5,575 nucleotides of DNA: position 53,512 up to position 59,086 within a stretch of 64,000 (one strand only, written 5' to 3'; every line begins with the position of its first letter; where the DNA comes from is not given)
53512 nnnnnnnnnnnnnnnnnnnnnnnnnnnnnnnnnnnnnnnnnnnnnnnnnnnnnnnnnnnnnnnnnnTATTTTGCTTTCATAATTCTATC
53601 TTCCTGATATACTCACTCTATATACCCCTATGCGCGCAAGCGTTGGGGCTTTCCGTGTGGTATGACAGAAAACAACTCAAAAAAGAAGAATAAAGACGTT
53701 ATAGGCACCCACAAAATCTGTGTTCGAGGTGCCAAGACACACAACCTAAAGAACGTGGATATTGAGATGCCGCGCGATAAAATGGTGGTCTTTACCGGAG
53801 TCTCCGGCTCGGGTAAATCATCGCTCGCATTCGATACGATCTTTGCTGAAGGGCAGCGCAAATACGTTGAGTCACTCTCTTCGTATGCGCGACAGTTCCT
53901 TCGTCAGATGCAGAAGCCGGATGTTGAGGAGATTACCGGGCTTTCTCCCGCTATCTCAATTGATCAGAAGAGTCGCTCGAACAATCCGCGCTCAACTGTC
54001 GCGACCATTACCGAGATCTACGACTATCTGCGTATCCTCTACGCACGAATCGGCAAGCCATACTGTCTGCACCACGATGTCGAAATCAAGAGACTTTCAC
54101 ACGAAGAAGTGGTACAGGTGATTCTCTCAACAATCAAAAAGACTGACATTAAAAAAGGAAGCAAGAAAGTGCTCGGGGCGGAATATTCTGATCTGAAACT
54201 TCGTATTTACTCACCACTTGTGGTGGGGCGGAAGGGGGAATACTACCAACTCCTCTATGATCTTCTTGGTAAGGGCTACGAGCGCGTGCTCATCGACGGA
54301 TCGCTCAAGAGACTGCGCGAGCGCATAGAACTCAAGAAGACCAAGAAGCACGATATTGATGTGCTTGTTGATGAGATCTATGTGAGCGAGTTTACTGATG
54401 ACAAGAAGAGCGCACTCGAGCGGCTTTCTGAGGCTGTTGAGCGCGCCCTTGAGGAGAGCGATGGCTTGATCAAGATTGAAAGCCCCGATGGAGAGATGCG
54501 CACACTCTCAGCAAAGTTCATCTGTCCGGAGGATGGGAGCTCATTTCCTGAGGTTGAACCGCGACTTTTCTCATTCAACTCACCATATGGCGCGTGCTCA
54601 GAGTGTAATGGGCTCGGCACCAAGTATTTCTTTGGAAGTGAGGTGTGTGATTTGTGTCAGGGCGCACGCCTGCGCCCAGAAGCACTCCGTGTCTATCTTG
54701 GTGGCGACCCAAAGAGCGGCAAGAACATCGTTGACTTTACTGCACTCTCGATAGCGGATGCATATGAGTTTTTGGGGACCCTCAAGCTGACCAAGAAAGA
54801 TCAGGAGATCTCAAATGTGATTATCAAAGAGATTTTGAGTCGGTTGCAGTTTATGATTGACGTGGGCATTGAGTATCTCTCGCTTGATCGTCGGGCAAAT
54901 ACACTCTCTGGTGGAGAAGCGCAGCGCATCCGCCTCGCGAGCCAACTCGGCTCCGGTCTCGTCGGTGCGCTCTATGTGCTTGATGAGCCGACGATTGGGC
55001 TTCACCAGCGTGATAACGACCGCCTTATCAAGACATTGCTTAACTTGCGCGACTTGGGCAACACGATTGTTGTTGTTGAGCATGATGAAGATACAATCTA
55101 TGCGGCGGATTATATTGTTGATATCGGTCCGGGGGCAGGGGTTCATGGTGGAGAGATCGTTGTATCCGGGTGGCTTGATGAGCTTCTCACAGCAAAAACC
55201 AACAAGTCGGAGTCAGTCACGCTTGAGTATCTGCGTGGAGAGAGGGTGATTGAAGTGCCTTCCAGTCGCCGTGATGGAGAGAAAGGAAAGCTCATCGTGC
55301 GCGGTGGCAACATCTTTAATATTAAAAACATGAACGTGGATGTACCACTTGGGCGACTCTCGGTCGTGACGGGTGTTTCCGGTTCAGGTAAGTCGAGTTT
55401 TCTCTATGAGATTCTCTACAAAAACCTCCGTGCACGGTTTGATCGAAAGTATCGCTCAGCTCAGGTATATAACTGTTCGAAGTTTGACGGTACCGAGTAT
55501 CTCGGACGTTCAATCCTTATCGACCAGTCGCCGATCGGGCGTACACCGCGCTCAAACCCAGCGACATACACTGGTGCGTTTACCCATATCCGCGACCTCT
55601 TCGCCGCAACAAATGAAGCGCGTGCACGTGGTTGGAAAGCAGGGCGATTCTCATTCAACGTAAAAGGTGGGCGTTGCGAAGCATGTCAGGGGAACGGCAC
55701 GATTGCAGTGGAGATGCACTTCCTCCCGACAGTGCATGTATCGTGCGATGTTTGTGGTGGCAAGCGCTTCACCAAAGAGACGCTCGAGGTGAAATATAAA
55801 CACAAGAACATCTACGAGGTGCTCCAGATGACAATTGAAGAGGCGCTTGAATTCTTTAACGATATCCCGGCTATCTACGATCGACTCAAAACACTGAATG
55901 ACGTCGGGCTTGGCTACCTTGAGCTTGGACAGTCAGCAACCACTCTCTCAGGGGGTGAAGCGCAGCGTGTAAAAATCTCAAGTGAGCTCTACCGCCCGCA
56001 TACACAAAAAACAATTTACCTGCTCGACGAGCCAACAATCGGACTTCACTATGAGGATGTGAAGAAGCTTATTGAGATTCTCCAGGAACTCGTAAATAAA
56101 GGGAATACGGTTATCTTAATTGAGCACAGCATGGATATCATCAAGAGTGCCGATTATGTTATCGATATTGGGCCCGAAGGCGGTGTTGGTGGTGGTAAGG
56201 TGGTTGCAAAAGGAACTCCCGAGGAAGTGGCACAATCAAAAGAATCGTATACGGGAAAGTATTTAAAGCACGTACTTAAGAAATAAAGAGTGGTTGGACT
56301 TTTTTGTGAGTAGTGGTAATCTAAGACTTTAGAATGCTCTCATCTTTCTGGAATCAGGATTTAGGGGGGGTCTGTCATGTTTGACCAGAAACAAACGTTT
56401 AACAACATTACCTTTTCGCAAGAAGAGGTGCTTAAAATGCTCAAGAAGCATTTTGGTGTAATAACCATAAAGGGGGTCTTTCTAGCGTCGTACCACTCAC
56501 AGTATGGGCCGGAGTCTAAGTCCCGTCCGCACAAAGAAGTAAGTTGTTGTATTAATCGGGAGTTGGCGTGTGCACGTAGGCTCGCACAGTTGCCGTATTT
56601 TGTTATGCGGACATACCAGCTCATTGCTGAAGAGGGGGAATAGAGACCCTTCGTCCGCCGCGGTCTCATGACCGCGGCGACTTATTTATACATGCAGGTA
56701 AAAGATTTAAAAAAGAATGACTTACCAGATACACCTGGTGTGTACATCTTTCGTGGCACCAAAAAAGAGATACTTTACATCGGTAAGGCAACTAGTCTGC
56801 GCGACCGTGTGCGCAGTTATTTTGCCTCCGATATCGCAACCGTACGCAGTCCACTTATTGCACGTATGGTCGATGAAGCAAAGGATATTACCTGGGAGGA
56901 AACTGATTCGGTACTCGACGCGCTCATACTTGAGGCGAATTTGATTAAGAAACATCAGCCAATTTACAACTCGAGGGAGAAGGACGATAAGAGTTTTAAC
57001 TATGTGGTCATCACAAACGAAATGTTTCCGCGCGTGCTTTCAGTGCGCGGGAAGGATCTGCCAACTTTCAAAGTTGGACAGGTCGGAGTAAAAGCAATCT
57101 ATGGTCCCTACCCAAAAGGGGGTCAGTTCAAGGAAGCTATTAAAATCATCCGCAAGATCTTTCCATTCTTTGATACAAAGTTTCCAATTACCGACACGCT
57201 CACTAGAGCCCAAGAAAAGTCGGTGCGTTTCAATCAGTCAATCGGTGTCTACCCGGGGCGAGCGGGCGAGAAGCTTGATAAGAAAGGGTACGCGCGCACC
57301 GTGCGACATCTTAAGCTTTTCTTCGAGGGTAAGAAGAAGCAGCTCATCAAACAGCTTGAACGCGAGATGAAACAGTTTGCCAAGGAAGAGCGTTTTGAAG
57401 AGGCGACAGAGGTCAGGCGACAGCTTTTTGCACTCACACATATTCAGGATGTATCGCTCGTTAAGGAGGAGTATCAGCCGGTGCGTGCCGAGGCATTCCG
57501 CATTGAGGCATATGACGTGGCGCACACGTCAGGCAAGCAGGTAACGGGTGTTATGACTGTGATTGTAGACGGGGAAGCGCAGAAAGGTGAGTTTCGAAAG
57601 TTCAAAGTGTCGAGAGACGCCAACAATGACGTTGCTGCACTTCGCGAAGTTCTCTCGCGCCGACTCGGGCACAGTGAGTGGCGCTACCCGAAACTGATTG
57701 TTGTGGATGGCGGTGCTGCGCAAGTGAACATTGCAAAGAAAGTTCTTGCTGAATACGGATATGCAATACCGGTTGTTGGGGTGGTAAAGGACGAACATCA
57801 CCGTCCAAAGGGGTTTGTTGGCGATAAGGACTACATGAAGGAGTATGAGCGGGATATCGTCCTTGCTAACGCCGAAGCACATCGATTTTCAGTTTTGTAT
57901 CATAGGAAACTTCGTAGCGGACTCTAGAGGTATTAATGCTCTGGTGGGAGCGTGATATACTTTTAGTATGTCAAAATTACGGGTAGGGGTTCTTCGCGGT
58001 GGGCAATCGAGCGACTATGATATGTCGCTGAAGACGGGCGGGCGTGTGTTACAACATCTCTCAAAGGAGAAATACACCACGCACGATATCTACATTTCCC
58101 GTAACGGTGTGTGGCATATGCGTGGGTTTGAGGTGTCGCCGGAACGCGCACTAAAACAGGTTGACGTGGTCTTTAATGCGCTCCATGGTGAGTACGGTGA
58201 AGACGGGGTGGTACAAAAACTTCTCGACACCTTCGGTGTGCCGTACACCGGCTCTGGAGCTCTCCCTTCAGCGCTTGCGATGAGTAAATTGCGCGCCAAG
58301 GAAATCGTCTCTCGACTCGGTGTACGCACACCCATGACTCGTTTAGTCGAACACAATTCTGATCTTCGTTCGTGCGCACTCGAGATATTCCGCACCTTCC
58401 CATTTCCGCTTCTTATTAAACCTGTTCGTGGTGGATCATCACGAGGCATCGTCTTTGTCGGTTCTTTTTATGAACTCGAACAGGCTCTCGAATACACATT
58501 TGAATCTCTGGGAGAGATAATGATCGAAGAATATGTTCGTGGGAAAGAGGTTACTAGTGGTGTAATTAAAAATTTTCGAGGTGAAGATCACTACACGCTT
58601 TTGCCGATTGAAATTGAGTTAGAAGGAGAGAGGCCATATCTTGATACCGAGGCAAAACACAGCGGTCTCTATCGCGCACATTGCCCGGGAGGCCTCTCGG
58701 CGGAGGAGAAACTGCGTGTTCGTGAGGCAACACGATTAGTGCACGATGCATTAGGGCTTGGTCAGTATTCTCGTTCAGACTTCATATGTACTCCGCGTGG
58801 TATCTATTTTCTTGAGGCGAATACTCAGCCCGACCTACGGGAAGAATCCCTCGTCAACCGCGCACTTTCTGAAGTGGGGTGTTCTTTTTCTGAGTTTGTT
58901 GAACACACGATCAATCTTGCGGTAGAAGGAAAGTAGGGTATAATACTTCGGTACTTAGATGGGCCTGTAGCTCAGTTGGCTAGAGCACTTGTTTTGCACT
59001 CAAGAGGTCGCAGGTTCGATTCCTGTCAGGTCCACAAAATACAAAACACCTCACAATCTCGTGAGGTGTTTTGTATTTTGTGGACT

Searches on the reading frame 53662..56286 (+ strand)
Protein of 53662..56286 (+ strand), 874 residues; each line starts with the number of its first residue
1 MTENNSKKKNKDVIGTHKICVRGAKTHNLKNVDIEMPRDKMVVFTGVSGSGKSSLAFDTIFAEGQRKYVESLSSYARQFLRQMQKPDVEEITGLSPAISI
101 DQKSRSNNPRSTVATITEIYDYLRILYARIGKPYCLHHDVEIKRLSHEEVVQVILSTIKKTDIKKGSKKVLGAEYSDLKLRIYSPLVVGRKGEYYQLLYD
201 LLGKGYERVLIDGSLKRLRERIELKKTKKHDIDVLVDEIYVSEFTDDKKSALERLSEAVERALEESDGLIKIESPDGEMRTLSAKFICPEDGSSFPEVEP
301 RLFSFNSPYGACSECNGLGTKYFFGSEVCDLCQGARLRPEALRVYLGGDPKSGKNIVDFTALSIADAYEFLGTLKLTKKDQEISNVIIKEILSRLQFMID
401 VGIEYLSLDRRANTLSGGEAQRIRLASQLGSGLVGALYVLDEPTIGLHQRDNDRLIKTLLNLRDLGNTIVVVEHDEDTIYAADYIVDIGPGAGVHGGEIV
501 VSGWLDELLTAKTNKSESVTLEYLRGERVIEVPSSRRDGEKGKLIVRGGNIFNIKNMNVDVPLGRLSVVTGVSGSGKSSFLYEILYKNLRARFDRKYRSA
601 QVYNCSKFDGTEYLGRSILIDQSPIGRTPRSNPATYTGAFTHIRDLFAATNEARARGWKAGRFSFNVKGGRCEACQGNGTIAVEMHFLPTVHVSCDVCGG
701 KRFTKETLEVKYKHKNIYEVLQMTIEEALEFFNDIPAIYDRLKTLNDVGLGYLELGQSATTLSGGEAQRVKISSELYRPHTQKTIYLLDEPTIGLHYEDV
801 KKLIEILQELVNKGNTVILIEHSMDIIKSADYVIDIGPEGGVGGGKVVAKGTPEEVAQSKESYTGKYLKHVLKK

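Call 75: search_protein_families(library=pfam, proteins=[window:53662-56286:+], max_evalue=0.001)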
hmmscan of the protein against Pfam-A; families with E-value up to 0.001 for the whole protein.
window:53662-56286:+ (874 aa): 12 families
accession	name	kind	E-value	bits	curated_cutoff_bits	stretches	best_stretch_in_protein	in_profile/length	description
PF17760.6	UvrA_inter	-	5.5e-23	81.4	23.3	1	175-275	14-108/109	UvrA interaction domain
PF00005.33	ABC_tran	-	9.5e-20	72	25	1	738-792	85-136/137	ABC transporter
PF02463.25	SMC_N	-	1.4e-10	41.4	40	0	18-487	4-210/220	RecF/RecN/SMC N terminal domain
PF13304.12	AAA_21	-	1.2e-08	35.9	27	0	769-823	244-299/304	AAA domain, putative AbiEii toxin, Type IV TA system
PF13175.12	AAA_15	-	1.1e-07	32.2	32.1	0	779-827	325-374/374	AAA ATPase domain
PF13555.12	AAA_29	-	9.2e-07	29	27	0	30-55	13-38/61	P-loop containing region of AAA domain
PF03193.22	RsgA_GTPase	-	1.8e-05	25.1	30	0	7-56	75-123/174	RsgA GTPase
PF20703.3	nSTAND1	-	1.8e-05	25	27.1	0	565-590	34-59/379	Novel STAND NTPase 1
PF13476.12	AAA_23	-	6.1e-05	24.2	27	0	92-264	44-198/201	AAA domain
PF13191.12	AAA_16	-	6.3e-05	24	32.6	0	40-83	25-73/167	AAA ATPase domain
PF20720.3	nSTAND3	-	6.4e-05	23.1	27.2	0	36-60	14-38/155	Novel STAND NTPase 3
PF00684.25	DnaJ_CXXCXGXG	-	0.0002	22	32.7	0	671-702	17-51/65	DnaJ central domain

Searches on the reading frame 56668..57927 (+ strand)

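Call 75: search_protein_families(library=pfam, proteins=[window:56668-57927:+], max_evalue=0.001)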
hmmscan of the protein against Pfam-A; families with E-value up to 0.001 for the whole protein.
window:56668-57927:+ (419 aa): 4 families
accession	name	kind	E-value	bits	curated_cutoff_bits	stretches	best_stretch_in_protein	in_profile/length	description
PF08459.17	UvrC_RNaseH_dom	-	4.9e-31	108.2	22.3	1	275-399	9-137/159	UvrC RNAse H endonuclease domain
PF01541.30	GIY-YIG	-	1.5e-09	38.4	22.6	1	24-100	3-77/78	GIY-YIG catalytic domain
PF02151.25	UVR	-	1.6e-08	34.4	21.5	1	224-256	1-33/36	UvrB/uvrC motif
PF24348.1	DUF7508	-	0.00096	19.7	26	0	18-82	17-66/79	Domain of unknown function (DUF7508)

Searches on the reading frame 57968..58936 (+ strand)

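Call 8: search_protein_families(library=pfam, proteins=[window:57968-58936:+], max_evalue=1)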
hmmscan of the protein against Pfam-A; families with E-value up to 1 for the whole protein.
window:57968-58936:+ (322 aa): 9 families
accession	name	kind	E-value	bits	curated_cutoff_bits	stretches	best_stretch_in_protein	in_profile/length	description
PF07478.18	Dala_Dala_lig_C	-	3.5e-27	95.7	24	1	128-315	17-203/204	D-ala D-ala ligase C-terminus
PF01820.27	Dala_Dala_lig_N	-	6.9e-24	85.1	34.6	2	57-96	82-121/121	D-ala D-ala ligase N-terminus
PF02655.19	ATP-grasp_3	-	3.8e-05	24.3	23.2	1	106-286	3-155/160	ATP-grasp domain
PF02222.28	ATP-grasp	-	9.7e-05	22.5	27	1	114-206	3-93/179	ATP-grasp domain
PF08443.16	RimK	-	0.00033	20.8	21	1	105-194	2-86/188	RimK-like ATP-grasp domain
PF13535.11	ATP-grasp_4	-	0.0011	19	27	1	145-196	2-67/160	ATP-grasp domain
PF01071.24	GARS_A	-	0.0048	17.2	27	1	106-199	2-98/194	Phosphoribosylglycinamide synthetase, ATP-grasp (A) domain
PF02786.22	CPSase_L_D2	-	0.08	12.9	19.8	1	109-200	4-100/211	Carbamoyl-phosphate synthase L chain, ATP binding domain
PF14397.11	ATPgrasp_ST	-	0.11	12.1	31.4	0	106-180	21-99/278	Sugar-transfer associated ATP-grasp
